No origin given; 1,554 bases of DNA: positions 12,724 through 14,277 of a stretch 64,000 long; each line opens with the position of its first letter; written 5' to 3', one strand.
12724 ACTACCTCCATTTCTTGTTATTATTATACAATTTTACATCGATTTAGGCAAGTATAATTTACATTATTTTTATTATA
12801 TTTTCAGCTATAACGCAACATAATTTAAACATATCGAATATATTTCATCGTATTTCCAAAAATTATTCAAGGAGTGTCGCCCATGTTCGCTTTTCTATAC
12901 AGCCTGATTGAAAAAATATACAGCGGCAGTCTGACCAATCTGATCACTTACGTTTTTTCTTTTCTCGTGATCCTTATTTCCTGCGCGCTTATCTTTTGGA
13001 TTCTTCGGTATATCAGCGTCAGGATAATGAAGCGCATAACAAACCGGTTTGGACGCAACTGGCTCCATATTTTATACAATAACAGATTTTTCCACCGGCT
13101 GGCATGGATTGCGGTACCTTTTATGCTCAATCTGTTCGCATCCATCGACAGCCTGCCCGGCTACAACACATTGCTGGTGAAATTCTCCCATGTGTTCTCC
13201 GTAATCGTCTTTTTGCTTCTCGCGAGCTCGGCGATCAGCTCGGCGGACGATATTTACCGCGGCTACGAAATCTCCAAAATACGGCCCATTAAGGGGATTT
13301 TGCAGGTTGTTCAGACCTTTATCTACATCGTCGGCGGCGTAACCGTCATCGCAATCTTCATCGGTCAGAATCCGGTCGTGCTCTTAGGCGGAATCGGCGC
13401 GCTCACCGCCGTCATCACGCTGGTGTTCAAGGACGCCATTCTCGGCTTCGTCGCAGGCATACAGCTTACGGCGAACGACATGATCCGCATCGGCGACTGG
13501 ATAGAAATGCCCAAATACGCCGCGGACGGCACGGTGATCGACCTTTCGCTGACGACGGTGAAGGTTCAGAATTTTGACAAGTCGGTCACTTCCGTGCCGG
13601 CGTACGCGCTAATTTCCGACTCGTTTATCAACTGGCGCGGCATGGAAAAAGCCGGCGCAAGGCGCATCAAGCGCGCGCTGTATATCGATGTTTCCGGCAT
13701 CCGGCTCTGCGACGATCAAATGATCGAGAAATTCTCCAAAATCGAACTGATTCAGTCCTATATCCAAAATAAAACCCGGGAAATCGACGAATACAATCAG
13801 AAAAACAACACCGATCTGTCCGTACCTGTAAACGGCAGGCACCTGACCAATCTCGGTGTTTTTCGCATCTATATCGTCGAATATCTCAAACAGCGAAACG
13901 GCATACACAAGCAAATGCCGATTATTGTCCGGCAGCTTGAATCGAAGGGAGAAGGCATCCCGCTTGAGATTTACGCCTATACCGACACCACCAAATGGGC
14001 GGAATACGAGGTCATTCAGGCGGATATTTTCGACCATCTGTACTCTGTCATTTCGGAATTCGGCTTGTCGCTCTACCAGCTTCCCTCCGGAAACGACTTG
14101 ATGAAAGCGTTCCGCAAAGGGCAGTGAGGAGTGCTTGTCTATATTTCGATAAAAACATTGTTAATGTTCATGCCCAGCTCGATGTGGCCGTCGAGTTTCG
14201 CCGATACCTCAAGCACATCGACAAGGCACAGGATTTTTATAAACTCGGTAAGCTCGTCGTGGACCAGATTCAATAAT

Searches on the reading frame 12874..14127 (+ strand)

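Call 52: search_protein_families(library=pfam, proteins=[window:12874-14127:+], max_evalue=0.00001)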
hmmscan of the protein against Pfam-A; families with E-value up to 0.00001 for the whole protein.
window:12874-14127:+ (417 aa): 1 family
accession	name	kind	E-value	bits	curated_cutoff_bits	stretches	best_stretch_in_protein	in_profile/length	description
PF00924.24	MS_channel_2nd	-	9.7e-16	58.1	20.2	1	188-255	2-67/68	Mechanosensitive ion channel, beta-domain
